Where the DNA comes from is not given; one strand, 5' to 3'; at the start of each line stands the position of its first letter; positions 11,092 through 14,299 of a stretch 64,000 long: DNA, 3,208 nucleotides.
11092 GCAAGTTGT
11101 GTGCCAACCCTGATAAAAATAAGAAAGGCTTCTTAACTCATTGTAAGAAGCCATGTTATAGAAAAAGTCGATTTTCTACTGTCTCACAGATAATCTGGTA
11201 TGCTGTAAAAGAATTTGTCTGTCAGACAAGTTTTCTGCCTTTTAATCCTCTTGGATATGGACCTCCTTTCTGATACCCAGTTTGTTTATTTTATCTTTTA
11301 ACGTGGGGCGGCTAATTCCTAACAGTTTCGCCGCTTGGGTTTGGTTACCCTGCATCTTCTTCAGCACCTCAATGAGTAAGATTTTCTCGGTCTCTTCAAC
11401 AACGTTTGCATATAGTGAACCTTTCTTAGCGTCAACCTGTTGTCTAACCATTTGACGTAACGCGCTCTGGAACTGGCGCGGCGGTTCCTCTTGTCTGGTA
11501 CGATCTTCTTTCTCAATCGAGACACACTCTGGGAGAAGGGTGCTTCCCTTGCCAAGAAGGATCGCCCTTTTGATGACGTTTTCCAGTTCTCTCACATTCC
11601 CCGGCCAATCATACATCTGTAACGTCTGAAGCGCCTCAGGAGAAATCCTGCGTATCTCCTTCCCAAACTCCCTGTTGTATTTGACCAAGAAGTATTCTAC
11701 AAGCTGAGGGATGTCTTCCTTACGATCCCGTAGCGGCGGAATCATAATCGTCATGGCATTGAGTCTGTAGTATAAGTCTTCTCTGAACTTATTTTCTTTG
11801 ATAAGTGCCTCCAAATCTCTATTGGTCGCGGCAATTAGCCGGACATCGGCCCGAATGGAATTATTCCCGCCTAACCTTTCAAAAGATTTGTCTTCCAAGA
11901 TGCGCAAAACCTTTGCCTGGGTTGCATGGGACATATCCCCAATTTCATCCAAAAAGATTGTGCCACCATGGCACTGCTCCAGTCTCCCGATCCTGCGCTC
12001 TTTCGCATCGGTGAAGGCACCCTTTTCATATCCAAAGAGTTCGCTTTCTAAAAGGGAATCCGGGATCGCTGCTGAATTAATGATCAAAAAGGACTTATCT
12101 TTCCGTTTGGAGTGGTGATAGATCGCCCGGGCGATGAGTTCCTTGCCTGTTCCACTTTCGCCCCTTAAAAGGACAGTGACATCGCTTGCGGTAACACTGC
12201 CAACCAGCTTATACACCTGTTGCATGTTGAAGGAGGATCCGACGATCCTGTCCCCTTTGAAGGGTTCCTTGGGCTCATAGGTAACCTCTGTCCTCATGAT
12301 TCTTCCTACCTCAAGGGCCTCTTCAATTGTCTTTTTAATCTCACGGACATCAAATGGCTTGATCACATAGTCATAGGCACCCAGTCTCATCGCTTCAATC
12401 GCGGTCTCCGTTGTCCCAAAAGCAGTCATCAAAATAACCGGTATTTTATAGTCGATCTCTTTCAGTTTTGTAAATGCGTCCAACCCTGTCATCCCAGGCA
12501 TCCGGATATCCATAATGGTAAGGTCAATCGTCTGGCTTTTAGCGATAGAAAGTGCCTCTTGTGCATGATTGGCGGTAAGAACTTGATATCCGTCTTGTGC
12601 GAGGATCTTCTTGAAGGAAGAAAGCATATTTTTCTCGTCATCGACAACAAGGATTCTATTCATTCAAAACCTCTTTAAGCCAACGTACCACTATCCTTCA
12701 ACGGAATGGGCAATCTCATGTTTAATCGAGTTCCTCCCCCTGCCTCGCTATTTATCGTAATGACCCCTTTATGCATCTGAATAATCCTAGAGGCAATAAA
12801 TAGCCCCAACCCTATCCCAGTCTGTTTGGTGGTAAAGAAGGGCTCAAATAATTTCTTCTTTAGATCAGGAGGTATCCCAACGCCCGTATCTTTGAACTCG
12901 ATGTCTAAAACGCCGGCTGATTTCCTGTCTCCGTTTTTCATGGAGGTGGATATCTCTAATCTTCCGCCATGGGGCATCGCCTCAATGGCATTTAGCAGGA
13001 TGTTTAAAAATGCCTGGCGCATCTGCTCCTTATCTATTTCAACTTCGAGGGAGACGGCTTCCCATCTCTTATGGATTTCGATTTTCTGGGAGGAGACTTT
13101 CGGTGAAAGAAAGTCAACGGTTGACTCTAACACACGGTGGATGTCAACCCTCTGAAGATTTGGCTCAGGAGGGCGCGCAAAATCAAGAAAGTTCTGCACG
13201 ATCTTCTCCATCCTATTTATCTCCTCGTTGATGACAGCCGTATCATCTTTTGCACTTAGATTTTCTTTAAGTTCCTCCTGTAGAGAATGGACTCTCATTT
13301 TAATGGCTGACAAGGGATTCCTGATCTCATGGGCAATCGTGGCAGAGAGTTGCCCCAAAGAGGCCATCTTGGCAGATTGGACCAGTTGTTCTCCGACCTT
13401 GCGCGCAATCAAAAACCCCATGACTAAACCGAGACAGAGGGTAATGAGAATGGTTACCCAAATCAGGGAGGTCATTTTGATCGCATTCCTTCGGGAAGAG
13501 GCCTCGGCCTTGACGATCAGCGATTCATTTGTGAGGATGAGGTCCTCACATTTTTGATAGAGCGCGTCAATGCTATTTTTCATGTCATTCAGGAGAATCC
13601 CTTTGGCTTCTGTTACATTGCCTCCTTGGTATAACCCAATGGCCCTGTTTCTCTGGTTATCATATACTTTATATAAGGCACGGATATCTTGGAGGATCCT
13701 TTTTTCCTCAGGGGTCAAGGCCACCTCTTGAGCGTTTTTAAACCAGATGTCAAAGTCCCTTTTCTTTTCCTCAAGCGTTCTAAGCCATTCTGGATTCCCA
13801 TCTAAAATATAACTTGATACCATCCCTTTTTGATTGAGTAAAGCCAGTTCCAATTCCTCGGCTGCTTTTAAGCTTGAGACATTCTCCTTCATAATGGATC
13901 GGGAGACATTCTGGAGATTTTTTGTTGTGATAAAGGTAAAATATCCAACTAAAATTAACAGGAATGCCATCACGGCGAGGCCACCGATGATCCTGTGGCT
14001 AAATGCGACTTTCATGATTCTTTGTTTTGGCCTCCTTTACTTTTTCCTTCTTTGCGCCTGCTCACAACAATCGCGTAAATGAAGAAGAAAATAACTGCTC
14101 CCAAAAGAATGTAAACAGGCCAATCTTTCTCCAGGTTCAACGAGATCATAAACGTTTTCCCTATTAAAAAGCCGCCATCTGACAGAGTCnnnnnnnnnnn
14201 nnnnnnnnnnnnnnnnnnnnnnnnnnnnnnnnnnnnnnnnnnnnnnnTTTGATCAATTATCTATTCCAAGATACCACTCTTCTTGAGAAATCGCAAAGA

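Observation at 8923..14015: Sigma-54 two-component system placed directly upstream of a perfect sigma-54 promoter driving an OmpA-LysM and peptidoglycan-binding protein operon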

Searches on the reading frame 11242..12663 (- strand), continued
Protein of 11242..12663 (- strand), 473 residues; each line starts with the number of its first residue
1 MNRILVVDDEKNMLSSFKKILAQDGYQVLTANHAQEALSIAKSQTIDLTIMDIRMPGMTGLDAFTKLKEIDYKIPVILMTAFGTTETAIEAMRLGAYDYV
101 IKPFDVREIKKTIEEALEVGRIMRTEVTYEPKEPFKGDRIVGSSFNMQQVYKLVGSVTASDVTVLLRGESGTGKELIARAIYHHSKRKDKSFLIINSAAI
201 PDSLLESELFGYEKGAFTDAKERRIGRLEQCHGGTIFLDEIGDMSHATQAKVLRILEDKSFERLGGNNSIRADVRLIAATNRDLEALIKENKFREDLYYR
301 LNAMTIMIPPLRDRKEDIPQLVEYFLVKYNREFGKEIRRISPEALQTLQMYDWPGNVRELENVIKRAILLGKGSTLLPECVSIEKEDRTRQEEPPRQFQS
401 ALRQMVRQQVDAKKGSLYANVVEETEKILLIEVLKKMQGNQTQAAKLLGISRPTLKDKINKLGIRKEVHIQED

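Call 77: find_encoding_contigs(protein=P0027, flank=7000, max_places=1)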
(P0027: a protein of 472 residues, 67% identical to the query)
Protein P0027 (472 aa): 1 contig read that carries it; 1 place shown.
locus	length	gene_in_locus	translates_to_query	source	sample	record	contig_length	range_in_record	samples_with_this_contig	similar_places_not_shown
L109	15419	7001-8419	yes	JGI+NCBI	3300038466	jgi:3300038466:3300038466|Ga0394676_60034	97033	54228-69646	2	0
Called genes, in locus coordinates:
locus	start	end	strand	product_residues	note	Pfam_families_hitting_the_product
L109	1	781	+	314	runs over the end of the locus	PF00294:PfkB, PF08543:Phos_pyr_kin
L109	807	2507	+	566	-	PF00343:Phosphorylase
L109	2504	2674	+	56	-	-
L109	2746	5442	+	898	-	PF00690:Cation_ATPase_N, PF00122:E1-E2_ATPase, PF00702:Hydrolase, PF13246:Cation_ATPase, PF12710:HAD (weak), PF00689:Cation_ATPase_C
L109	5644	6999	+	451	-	PF12729:4HB_MCP_1, PF00512:HisKA, PF02518:HATPase_c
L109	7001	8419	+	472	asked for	PF00072:Response_reg, PF00158:Sigma54_activat, PF14532:Sigma54_activ_2, PF07728:AAA_5, PF25601:AAA_lid_14, PF02954:HTH_8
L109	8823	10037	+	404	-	PF02638:GHL10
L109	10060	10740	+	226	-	PF01471:PG_binding_1, PF08823:PG_binding_2 (faint), PF09374:PG_binding_3 (faint), PF01471:PG_binding_1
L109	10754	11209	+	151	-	PF01471:PG_binding_1, PF09374:PG_binding_3 (faint)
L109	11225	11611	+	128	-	-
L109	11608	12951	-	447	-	PF00309:Sigma54_AID, PF04963:Sigma54_CBD, PF04552:Sigma54_DBD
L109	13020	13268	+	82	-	-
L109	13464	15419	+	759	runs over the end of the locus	PF13439:Glyco_transf_4, PF00534:Glycos_transf_1, PF13692:Glyco_trans_1_4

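Call 78: find_encoding_contigs(protein=P0045, flank=7000, max_places=1)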
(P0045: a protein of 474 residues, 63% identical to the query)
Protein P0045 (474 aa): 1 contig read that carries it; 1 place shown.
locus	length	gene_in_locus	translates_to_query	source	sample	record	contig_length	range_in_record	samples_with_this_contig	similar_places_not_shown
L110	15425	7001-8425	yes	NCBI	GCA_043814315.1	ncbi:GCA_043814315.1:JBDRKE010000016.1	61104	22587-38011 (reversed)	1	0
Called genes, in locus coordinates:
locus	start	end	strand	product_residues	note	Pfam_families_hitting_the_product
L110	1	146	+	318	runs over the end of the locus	PF25917:BSH_RND (weak), PF25973:BSH_CzcB, PF25990:Beta-barrel_YknX (weak), PF25989:YknX_C, PF25975:CzcB_C (weak)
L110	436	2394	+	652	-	PF00005:ABC_tran, PF02463:SMC_N (faint), PF13304:AAA_21 (faint), PF12704:MacB_PCD, PF02687:FtsX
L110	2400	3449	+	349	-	-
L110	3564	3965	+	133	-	-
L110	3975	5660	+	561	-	PF00999:Na_H_Exchanger, PF00571:CBS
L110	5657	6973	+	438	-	PF12729:4HB_MCP_1, PF00512:HisKA, PF02518:HATPase_c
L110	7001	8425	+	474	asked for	PF00072:Response_reg, PF00158:Sigma54_activat, PF14532:Sigma54_activ_2, PF07728:AAA_5, PF25601:AAA_lid_14, PF02954:HTH_8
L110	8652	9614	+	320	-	PF00691:OmpA, PF01476:LysM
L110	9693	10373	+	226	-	PF01471:PG_binding_1, PF08823:PG_binding_2 (faint), PF09374:PG_binding_3 (faint), PF01471:PG_binding_1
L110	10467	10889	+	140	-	PF08823:PG_binding_2 (faint), PF01471:PG_binding_1, PF09374:PG_binding_3 (faint)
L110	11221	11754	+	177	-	PF07238:PilZ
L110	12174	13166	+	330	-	PF01145:Band_7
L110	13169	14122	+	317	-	PF01145:Band_7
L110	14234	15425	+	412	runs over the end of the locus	PF01547:SBP_bac_1, PF13531:SBP_bac_11 (faint), PF13416:SBP_bac_8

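Call 79: find_encoding_contigs(protein=P0066, flank=7000, max_places=1)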
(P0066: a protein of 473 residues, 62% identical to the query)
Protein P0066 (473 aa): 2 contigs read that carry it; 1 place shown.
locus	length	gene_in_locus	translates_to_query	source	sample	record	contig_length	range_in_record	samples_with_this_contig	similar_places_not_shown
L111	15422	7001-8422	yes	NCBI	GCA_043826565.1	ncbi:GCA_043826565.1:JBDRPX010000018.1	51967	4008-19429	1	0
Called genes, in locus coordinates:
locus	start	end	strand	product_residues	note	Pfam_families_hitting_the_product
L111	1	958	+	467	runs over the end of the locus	PF02321:OEP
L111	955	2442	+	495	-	PF00128:Alpha-amylase (weak)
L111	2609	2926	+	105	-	-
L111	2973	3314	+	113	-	-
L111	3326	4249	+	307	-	PF00359:PTS_EIIA_2, PF00571:CBS (faint)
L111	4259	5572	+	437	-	PF00939:Na_sulph_symp, PF02040:ArsB, PF03600:CitMHS, PF06450:NhaB (weak)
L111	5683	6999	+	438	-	PF12729:4HB_MCP_1, PF00512:HisKA, PF02518:HATPase_c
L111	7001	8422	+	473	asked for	PF00072:Response_reg, PF07724:AAA_2 (faint), PF00158:Sigma54_activat, PF14532:Sigma54_activ_2, PF07728:AAA_5, PF00004:AAA (weak), PF25601:AAA_lid_14, PF02954:HTH_8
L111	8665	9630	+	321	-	PF00691:OmpA, PF01476:LysM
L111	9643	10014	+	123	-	PF00072:Response_reg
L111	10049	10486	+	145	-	PF01471:PG_binding_1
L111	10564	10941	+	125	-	-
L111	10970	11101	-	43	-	-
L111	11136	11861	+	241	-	PF13529:Peptidase_C39_2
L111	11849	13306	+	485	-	PF14401:RLAN, PF08443:RimK (weak), PF07478:Dala_Dala_lig_C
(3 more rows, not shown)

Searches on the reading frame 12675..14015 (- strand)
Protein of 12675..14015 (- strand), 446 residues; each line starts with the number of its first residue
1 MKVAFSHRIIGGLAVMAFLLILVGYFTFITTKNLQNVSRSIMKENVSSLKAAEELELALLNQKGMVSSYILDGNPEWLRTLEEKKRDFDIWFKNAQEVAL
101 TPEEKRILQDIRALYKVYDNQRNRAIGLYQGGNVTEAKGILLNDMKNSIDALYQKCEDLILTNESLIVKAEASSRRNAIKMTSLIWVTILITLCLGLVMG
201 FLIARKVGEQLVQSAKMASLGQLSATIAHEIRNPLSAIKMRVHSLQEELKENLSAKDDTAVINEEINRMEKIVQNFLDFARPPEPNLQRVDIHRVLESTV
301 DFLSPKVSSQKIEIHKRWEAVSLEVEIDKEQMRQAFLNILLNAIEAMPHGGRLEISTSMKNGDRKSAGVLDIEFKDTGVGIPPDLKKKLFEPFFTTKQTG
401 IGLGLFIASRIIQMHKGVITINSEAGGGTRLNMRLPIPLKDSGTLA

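Call 3: search_protein_families(library=pfam, proteins=[window:12675-14015:-], max_evalue=0.01)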
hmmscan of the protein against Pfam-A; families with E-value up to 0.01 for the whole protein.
window:12675-14015:- (446 aa): 6 families
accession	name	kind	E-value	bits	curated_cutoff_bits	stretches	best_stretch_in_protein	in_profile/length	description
PF02518.31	HATPase_c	-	6.3e-24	85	26.4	1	328-437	2-109/111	Histidine kinase-, DNA gyrase B-, and HSP90-like ATPase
PF12729.13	4HB_MCP_1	-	1.4e-16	61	27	1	6-173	5-176/181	Four helix bundle sensory module for signal transduction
PF00512.31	HisKA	-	3.1e-16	59.6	26.9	1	220-282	2-63/66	His Kinase A (phospho-acceptor) domain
PF02203.21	TarH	-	4.8e-06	27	25.2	1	8-159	10-169/177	Tar ligand binding domain homologue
PF05227.19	CHASE3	-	7.7e-06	26.3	28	1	49-172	12-137/138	CHASE3 domain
PF10090.15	HPTransfase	-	0.00013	22.2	22.9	1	309-364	14-64/123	Histidine phosphotransferase C-terminal domain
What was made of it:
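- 12675..14015 (-): Sensor histidine kinase with a periplasmic four-helix-bundle sensor. Pfam 4HB_MCP_1 1e-16, HisKA 3e-16, HATPase_c 6e-24 (call 3).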

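Call 15: find_related_loci(query=window:12675-14015:-, collection=metagenome_contigs, flank=6000)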
Query window:12675-14015:- (446 aa) in metagenome_contigs; peptide patterns used: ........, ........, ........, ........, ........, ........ (x = any residue, [..] = any of these).
138 stretches matched a pattern; 18 encode a relative of the query (tblastn E <= 1e-3); 18 distinct loci.
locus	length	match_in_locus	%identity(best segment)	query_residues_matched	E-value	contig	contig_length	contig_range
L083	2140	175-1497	84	1-441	0e+0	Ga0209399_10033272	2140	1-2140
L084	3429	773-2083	70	1-437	0e+0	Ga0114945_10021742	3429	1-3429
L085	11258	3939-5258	64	1-440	0e+0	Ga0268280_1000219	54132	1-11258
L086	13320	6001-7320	64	1-440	0e+0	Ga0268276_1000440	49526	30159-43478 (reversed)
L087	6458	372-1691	63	1-440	0e+0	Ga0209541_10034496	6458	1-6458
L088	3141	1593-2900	65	1-437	0e+0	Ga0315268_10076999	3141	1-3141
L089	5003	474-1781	65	1-437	0e+0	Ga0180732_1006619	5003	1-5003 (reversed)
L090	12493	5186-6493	63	1-437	0e+0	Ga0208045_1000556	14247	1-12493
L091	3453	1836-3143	64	1-437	0e+0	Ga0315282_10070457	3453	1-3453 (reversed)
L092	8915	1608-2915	64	1-437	0e+0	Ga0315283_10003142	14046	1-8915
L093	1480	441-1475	64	2-346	1e-164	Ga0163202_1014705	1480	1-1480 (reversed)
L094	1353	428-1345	68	1-306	1e-158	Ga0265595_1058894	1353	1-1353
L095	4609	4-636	69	227-437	3e-96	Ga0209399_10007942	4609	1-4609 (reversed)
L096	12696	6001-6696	36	210-437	5e-33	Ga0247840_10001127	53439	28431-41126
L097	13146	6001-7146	25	70-436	2e-27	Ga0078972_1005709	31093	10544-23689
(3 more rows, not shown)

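Call 47: search_protein_families(library=pfam, proteins=[L085:7002-8213:+], max_evalue=0.001)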
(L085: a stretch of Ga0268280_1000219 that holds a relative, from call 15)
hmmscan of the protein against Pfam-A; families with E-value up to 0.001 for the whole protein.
L085:7002-8213:+ (403 aa): 2 families
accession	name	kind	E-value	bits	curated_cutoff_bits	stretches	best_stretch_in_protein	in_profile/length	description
PF02638.21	GHL10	-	1.8e-32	113.1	27.9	1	40-330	3-263/311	Glycosyl hydrolase-like 10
PF13200.12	DUF4015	-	5e-07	29.6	27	1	52-216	8-150/313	Putative glycosyl hydrolase domain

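Call 65: search_protein_families(library=ncbifam, proteins=[window:12675-14015:-], max_evalue=0.001)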
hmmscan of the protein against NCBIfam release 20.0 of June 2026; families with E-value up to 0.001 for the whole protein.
window:12675-14015:- (446 aa): 79 families (the best 25 are shown)
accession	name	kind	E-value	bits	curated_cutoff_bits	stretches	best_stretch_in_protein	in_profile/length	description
NF008468.0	PRK11360.1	equivalog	5e-68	230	646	1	206-440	382-611/616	two-component system sensor histidine kinase AtoS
NF007688.0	PRK10364.1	equivalog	5.5e-51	173.7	479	1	160-438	178-452/460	two-component system sensor histidine kinase ZraS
NF053867.1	SprKinKinDBac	equivalog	2e-42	145.3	775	1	181-437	245-497/500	sporulation kinase KinD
NF038348.1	T2SS_HK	subfamily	7.7e-39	133.5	450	2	261-437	400-573/574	histidine kinase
NF010411.0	PRK13837.1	equivalog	1.3e-37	129.2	647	1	207-439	437-677/828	two-component system VirA-like sensor kinase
NF046020.1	HisKinCckABruc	equivalog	7.4e-35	120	1000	1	205-436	465-706/868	cell cycle histidine kinase CckA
NF052574.1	HisKinEspCMyxo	equivalog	1.1e-34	119.8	1200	1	206-436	403-636/785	serine histidine kinase EspC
NF046044.1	PnpS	equivalog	3.7e-33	115.1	400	1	225-436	175-390/390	two-component system histidine kinase PnpS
NF047466.1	hybrid_RR_LvrB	exception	4e-33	115.1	500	1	207-437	139-376/377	hybrid histidine kinase/response regulator LvrB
NF033092.0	HK_WalK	equivalog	4.3e-33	114.8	725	1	225-437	377-594/594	cell wall metabolism sensor histidine kinase WalK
NF047794.1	HisKinPtgB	equivalog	9.2e-33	113.4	1000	1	205-423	427-641/656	two-component system sensor histidine kinase PgtB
NF010076.0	PRK13557.1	subfamily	8.1e-32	110.3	631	1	205-437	148-394/540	histidine kinase famiy protein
TIGR02916.1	PEP_his_kin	equivalog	4.2e-31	108.2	300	1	201-436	456-679/679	XrtA/PEP-CTERM system histidine kinase PrsK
NF046026.1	HisKinCckACaul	equivalog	4.9e-31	107.6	1000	1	206-438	288-533/678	cell cycle histidine kinase CckA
NF008293.1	PRK11073.1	equivalog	7.3e-31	107.7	240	1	204-437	114-347/349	nitrogen regulation protein NR(II)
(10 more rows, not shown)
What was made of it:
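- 12675..14015 (-): Scores are below the cutoffs for AtoS and ZraS (call 65).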

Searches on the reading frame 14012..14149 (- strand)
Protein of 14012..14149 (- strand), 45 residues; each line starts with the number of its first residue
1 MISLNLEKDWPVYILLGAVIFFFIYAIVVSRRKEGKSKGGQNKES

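Call 65: search_protein_families(library=ncbifam, proteins=[window:14012-14149:-], max_evalue=0.001)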
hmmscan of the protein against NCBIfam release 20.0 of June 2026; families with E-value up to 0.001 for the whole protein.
window:14012-14149:- (45 aa): 0 families
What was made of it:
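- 14012..14149 (-): 45-aa single-pass membrane protein; its stop overlaps the HK start codon (ATGA). No Pfam or NCBIfam match (call 65).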
